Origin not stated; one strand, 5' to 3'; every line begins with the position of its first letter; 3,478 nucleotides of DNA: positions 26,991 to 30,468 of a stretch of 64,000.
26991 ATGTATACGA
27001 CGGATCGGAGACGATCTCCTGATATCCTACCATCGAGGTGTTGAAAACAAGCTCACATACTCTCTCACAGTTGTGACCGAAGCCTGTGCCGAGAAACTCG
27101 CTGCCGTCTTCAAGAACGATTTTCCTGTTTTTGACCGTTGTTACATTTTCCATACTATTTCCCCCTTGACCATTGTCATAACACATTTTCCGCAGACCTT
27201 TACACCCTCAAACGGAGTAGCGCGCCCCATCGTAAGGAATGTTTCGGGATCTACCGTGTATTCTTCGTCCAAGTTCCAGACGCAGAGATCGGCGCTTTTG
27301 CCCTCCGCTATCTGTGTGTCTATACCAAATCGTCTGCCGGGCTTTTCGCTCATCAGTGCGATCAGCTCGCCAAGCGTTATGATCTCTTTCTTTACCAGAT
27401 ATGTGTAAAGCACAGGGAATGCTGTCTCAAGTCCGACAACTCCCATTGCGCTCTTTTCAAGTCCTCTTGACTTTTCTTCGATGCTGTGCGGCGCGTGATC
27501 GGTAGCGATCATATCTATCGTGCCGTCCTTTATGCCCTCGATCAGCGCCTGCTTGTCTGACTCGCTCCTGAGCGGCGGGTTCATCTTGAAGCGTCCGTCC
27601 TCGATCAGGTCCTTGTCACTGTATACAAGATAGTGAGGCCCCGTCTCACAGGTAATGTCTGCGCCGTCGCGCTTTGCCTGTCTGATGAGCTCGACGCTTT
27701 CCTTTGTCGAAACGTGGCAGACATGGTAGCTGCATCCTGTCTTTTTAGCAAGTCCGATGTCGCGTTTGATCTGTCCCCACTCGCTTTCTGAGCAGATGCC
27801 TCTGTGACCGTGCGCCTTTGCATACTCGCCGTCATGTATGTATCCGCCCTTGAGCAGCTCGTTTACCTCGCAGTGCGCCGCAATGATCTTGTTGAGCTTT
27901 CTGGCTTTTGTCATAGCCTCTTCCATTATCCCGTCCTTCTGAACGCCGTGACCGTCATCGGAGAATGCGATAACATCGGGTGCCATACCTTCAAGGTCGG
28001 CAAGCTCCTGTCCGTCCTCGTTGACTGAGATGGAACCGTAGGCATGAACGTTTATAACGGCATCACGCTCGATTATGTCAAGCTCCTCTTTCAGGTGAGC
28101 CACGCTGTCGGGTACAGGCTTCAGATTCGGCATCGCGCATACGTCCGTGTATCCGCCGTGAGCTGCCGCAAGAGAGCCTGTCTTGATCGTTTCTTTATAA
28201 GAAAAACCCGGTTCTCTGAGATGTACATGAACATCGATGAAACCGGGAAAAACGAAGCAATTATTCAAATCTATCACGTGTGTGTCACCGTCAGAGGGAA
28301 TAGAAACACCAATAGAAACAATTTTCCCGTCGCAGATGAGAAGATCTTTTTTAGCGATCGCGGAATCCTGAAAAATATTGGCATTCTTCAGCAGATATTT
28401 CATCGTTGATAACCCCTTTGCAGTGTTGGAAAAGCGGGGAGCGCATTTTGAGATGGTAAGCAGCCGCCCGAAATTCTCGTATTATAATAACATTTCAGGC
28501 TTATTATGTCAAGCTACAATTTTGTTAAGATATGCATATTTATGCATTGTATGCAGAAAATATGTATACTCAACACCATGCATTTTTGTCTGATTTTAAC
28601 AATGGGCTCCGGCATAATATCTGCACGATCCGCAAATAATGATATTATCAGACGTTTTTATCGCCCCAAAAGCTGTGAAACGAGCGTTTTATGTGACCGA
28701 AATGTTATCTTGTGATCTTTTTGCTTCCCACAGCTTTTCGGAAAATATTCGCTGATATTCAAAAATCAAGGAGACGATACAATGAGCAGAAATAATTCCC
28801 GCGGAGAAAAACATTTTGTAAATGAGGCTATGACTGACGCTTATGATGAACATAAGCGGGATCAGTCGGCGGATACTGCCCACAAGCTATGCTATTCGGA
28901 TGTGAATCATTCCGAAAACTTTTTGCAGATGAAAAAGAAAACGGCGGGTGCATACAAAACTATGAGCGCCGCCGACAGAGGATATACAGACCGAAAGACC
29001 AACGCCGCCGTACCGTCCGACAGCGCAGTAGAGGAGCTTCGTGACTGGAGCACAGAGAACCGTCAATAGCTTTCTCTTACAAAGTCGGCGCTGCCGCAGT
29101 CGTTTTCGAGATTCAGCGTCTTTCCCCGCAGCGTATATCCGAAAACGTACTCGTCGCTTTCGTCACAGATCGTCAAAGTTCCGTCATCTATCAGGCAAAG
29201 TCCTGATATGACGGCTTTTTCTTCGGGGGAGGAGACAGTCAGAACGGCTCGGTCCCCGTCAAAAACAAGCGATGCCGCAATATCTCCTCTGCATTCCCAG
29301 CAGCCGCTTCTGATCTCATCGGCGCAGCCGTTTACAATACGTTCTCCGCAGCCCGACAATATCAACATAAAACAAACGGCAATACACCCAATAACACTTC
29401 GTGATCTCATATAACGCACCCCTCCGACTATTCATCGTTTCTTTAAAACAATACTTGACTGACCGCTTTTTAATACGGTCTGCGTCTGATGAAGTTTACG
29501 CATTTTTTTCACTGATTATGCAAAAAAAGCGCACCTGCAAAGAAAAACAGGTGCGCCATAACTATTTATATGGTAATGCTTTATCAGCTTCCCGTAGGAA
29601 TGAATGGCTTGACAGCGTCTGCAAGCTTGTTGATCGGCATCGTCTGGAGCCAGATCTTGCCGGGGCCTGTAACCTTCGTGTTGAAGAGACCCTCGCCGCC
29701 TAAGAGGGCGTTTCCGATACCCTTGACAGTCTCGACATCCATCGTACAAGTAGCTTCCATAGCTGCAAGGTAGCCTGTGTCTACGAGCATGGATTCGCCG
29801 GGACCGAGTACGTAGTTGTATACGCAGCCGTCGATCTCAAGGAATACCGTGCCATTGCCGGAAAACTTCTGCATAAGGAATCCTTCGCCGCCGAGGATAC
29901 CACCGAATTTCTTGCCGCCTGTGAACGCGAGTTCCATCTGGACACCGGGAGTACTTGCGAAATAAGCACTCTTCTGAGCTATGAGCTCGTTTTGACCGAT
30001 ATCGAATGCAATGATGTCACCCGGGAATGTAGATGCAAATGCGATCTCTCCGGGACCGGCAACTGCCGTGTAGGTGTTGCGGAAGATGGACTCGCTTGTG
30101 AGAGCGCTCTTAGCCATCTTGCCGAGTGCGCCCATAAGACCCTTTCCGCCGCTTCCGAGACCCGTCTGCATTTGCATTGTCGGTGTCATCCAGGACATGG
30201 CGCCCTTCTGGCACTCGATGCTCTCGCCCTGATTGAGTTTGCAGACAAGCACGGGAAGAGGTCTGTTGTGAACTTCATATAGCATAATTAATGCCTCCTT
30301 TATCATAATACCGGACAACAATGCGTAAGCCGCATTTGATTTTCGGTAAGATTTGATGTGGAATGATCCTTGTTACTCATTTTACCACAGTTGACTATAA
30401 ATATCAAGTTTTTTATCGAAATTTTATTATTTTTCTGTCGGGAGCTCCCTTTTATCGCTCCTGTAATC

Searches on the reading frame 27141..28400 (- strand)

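Call 49: search_protein_families(library=pfam, proteins=[window:27141-28400:-], max_evalue=0.00001)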
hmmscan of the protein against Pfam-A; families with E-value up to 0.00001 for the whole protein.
window:27141-28400:- (419 aa): 3 families
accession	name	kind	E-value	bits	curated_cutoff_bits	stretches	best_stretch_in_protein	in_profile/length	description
PF01979.26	Amidohydro_1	-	1.3e-32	113.8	25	1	49-416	1-345/345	Amidohydrolase family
PF12890.13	DHOase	-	6.3e-25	88.4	21.2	1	50-235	4-142/142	Dihydro-orotase-like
PF07969.17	Amidohydro_3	-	1.3e-14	55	29.7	1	291-416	364-471/472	Amidohydrolase family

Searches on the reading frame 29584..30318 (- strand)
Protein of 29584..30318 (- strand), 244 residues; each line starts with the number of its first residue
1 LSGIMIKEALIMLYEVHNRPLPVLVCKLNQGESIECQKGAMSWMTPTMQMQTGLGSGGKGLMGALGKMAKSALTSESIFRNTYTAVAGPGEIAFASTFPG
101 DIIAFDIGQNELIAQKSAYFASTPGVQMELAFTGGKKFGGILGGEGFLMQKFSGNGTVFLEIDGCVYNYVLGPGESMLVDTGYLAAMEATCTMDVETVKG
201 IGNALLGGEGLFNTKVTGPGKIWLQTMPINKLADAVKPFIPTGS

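Call 49: search_protein_families(library=pfam, proteins=[window:29584-30318:-], max_evalue=0.00001)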
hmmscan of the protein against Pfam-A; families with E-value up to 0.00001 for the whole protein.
window:29584-30318:- (244 aa): 1 family
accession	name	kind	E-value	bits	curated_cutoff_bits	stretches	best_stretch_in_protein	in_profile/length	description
PF01987.23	AIM24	-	4.3e-65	219.7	25.7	1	14-227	1-205/205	Mitochondrial biogenesis AIM24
